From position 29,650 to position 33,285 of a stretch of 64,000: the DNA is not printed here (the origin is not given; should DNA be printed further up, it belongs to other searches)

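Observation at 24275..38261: CHAT protease + two-partner-secretion pair + giant SIR2/NTPase-like/TPR protein in one tightly coupled operon (candidate undescribed conflict/defence system)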

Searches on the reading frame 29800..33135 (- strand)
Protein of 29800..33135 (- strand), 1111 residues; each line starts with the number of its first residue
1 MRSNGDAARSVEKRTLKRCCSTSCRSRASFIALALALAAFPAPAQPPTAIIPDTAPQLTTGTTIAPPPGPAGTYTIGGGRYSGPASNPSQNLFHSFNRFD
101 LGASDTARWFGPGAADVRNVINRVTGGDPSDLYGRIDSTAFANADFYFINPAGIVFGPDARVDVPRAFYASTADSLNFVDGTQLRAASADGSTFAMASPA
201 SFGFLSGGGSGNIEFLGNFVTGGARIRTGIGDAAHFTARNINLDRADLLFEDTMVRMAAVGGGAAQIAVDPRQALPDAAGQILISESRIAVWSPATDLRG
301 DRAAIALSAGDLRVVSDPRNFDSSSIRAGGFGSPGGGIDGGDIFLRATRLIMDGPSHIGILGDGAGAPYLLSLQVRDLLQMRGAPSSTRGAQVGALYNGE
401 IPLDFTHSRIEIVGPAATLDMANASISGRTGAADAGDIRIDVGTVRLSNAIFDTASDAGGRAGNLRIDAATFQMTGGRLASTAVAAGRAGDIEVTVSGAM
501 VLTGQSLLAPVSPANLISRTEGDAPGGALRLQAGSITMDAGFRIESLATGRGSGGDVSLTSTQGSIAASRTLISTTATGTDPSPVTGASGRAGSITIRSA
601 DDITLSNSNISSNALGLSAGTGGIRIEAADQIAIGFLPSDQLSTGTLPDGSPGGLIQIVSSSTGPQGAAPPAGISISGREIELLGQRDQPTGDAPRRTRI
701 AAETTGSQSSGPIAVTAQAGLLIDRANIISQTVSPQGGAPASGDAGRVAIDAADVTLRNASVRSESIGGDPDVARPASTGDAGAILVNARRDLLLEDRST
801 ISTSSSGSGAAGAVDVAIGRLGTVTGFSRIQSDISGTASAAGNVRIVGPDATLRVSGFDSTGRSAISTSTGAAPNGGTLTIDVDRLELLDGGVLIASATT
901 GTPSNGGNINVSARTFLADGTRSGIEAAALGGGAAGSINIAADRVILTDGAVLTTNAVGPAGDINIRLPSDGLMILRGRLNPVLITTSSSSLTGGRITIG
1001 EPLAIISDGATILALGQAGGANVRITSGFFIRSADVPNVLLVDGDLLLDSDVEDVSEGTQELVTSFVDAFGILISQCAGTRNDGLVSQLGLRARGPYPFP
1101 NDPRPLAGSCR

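Call 4: search_protein_families(library=pfam, proteins=[window:29800-33135:-], max_evalue=0.01)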
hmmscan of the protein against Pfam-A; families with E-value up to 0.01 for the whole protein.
window:29800-33135:- (1111 aa): 1 family
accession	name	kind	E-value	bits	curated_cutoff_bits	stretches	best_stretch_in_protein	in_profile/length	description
PF05860.19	TPS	-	2.3e-25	90.4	33.5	1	86-274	31-209/252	TPS secretion domain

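Call 5: search_protein_families(library=padloc, proteins=[window:29800-33135:-], max_evalue=0.01)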
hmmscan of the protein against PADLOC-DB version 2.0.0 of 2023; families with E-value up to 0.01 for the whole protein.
window:29800-33135:- (1111 aa): 0 families

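Call 27: find_homologous_proteins(query=window:29800-33135:-, max_evalue=0.00001)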
Query window:29800-33135:- (1111 aa): 956 proteins with E <= 0.00001 among 8000 candidates; the best 120 are listed.
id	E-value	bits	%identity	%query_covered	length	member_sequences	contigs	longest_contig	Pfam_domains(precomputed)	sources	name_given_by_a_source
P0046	0.0e+0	2033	90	98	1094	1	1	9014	PF05860.20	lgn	-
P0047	0.0e+0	2032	91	96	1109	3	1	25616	PF05860.20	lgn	-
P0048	0.0e+0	1189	59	96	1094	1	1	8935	PF05860.20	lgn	-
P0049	0.0e+0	1152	57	97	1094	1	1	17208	PF05860.20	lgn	-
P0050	0.0e+0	1146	57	96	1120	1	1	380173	PF05860.20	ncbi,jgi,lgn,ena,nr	ncbi:MAG TPA: filamentous hemagglutinin N-terminal domain-containing protein [Allosphingosinicella s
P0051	3.3e-219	749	45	62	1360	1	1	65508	PF05860.20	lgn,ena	-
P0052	8.0e-212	725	43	59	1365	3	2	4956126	PF05860.20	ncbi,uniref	ncbi:filamentous hemagglutinin N-terminal domain-containing protein [Sphingomonas sp. Sphisp140]|uni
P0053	8.4e-210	718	43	97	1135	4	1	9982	PF05860.20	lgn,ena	-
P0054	1.9e-181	624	36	79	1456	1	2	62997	PF05860.20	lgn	-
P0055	1.0e-137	479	36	53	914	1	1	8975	PF05860.20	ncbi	-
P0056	4.1e-124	434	35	59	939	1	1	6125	PF05860.20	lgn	-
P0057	9.6e-120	420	33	61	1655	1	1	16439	PF05860.20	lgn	-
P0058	1.3e-101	360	34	62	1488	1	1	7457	PF05860.20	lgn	-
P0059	2.4e-101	359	32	62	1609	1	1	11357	PF05860.20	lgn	-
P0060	5.5e-93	331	31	85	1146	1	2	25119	PF05860.20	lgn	-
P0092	8.6e-83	297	34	99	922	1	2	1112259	PF05860.20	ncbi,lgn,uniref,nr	ncbi:filamentous hemagglutinin N-terminal domain-containing protein [Blastomonas fulva]|uniref:two-p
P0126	2.4e-78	283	32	96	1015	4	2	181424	PF05860.20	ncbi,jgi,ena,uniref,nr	ncbi:filamentous hemagglutinin N-terminal domain-containing protein [Phenylobacterium sp.]|uniref:be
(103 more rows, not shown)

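Call 28: find_encoding_contigs(protein=P0050, flank=10000, max_places=1)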
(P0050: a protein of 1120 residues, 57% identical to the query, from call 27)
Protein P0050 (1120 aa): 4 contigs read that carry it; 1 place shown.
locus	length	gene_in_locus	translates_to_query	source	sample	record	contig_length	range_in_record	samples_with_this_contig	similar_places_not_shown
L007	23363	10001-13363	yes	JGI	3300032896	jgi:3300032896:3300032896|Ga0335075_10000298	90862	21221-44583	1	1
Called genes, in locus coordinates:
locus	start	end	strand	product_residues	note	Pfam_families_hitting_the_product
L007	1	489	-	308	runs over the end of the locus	PF22814:WelO5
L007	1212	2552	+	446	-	-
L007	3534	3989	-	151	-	PF06892:Phage_CP76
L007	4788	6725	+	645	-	PF12770:CHAT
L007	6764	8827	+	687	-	PF03865:ShlB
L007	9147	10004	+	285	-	-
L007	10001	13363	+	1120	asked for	PF05860:TPS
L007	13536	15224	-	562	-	PF07992:Pyr_redox_2, PF00743:FMO-like, PF01266:DAO (faint), PF13450:NAD_binding_8 (weak), PF13738:Pyr_redox_3, PF13434:Lys_Orn_oxgnase (weak)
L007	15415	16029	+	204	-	PF00440:TetR_N, PF17932:TetR_C_24, PF14246:TetR_C_7 (weak)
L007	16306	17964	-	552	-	PF02771:Acyl-CoA_dh_N, PF02770:Acyl-CoA_dh_M, PF00441:Acyl-CoA_dh_1, PF08028:Acyl-CoA_dh_2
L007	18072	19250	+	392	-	PF00108:Thiolase_N, PF22691:Thiolase_C_1, PF02803:Thiolase_C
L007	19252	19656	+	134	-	PF13452:FAS1_DH_region, PF22622:MFE-2_hydrat-2_N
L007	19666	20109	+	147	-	PF01575:MaoC_dehydratas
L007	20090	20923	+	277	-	PF00106:adh_short, PF08659:KR, PF13561:adh_short_C2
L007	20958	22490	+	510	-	PF00501:AMP-binding, PF13193:AMP-binding_C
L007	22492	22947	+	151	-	PF13577:SnoaL_4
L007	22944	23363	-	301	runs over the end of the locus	PF03060:NMO, PF01070:FMN_dh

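Call 29: find_encoding_contigs(protein=P0052, flank=10000, max_places=1)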
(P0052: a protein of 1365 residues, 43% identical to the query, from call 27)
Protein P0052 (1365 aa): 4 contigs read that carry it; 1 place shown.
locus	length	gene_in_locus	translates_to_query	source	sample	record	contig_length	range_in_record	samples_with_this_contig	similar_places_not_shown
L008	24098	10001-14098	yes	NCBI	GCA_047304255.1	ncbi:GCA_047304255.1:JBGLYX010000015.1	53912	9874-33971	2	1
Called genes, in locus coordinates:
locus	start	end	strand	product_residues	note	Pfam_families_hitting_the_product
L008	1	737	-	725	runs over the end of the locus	PF00082:Peptidase_S8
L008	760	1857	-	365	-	PF26676:DUF8225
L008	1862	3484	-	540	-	-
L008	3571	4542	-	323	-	-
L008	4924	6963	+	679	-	PF12770:CHAT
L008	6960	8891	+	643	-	PF03865:ShlB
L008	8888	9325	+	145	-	-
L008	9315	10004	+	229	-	-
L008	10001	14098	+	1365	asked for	PF05860:TPS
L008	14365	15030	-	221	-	PF00730:HhH-GPD, PF00633:HHH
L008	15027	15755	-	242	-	PF01113:DapB_N, PF05173:DapB_C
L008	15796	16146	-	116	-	-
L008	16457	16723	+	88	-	-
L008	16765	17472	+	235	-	PF02146:SIR2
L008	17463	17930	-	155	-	-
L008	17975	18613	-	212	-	PF00440:TetR_N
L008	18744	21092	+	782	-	PF07715:Plug, PF00593:TonB_dep_Rec_b-barrel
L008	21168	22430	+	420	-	PF07690:MFS_1, PF00083:Sugar_tr (weak)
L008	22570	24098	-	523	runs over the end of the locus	PF00009:GTP_EFTU, PF01926:MMR_HSR1 (weak), PF22042:EF-G_D2, PF03144:GTP_EFTU_D2, PF16658:RF3_C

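Call 30: find_encoding_contigs(protein=P0049, flank=10000, max_places=1)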
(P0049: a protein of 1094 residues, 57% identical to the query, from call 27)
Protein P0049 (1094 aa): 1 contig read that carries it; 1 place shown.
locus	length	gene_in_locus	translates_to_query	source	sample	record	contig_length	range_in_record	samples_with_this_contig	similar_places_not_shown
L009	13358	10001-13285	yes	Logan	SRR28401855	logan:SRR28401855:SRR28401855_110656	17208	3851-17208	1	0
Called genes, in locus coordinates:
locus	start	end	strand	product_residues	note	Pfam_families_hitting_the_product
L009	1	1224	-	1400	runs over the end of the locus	PF19268:CIS_TMP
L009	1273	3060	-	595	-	PF13699:eCIS_core, PF13930:Endonuclea_NS_2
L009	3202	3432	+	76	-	-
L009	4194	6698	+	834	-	PF12770:CHAT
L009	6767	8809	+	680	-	PF03865:ShlB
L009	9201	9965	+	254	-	-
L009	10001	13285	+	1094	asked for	PF05860:TPS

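Call 32: search_protein_families(library=ncbifam, proteins=[window:29800-33135:-], max_evalue=0.01)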
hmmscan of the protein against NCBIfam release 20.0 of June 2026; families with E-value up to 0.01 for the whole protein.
window:29800-33135:- (1111 aa): 2 families
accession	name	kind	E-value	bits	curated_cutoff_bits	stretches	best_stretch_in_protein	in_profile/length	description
TIGR01901.1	adhes_NPXG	domain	8.4e-16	57.7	29.1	1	93-174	1-78/79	filamentous hemagglutinin N-terminal domain-containing protein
NF012204.1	adhes_FxxPxG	domain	0.007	16.3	60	0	91-164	12-83/153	leukotoxin LktA family filamentous adhesin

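Call 43: find_encoding_contigs(protein=P0092, flank=8000, max_places=1)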
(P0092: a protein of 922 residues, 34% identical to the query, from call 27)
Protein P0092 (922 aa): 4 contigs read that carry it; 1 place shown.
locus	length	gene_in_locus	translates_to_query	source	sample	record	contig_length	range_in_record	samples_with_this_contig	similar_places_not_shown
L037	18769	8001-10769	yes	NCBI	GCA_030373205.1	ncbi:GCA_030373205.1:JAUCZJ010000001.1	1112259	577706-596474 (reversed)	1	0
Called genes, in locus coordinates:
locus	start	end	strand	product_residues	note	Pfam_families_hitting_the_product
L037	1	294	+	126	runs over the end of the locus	-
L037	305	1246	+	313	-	PF04116:FA_hydroxylase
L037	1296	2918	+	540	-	PF00732:GMC_oxred_N, PF00890:FAD_binding_2 (faint), PF01266:DAO (weak), PF05834:Lycopene_cycl (weak), PF05199:GMC_oxred_C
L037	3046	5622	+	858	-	PF01624:MutS_I, PF05188:MutS_II, PF05192:MutS_III, PF05190:MutS_IV, PF00488:MutS_V, PF27441:MutS_C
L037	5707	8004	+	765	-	PF12770:CHAT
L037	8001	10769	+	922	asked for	PF05860:TPS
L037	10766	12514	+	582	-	PF03865:ShlB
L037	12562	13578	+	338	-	PF01212:Beta_elim_lyase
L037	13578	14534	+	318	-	PF00892:EamA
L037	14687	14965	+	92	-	PF13453:Zn_ribbon_TFIIB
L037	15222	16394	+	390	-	PF00589:Phage_integrase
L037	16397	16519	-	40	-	-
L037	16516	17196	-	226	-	-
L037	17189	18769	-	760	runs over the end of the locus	PF14457:Prok-E2_A, PF00899:ThiF (weak)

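Call 44: find_encoding_contigs(protein=P0126, flank=8000, max_places=1)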
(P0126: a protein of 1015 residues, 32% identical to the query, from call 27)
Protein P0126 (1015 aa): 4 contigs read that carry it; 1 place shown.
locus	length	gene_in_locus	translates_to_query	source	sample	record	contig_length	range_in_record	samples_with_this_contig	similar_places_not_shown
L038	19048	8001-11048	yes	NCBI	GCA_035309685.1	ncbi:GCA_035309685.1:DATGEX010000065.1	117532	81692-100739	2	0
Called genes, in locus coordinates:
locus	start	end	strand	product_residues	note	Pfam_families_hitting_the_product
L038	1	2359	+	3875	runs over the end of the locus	-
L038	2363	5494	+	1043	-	PF13424:TPR_12 (weak), PF12770:CHAT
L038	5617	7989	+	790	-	PF12770:CHAT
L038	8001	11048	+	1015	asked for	PF05860:TPS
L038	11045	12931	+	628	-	PF03865:ShlB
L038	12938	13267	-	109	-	PF13442:Cytochrome_CBB3 (faint)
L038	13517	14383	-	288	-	-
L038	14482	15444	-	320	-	PF13181:TPR_8 (faint), PF00515:TPR_1 (faint), PF13371:TPR_9 (faint), PF23914:TPR_CcmH_CycH (weak), PF13414:TPR_11 (weak), PF13432:TPR_16, PF07719:TPR_2 (weak), PF14559:TPR_19 (weak), +2 more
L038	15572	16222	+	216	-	PF01625:PMSR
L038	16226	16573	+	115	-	PF04237:YjbR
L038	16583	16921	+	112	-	PF04237:YjbR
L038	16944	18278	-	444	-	PF01979:Amidohydro_1, PF12890:DHOase (faint), PF07969:Amidohydro_3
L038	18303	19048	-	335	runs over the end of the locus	PF01075:Glyco_transf_9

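Call 75: find_encoding_contigs(protein=P0046, flank=10000, max_places=2)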
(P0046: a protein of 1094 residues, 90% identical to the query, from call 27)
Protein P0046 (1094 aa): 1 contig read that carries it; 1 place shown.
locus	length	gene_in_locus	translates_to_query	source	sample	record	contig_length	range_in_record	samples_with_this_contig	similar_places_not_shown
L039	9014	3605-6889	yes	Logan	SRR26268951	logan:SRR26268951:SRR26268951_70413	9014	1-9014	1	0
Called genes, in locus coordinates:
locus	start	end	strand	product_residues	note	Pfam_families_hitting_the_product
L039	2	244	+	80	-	?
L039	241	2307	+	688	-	PF03865:ShlB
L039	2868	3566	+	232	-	-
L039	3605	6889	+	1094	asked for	PF05860:TPS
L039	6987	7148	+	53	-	-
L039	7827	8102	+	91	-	-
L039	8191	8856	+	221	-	PF22308:DUF6969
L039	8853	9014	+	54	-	?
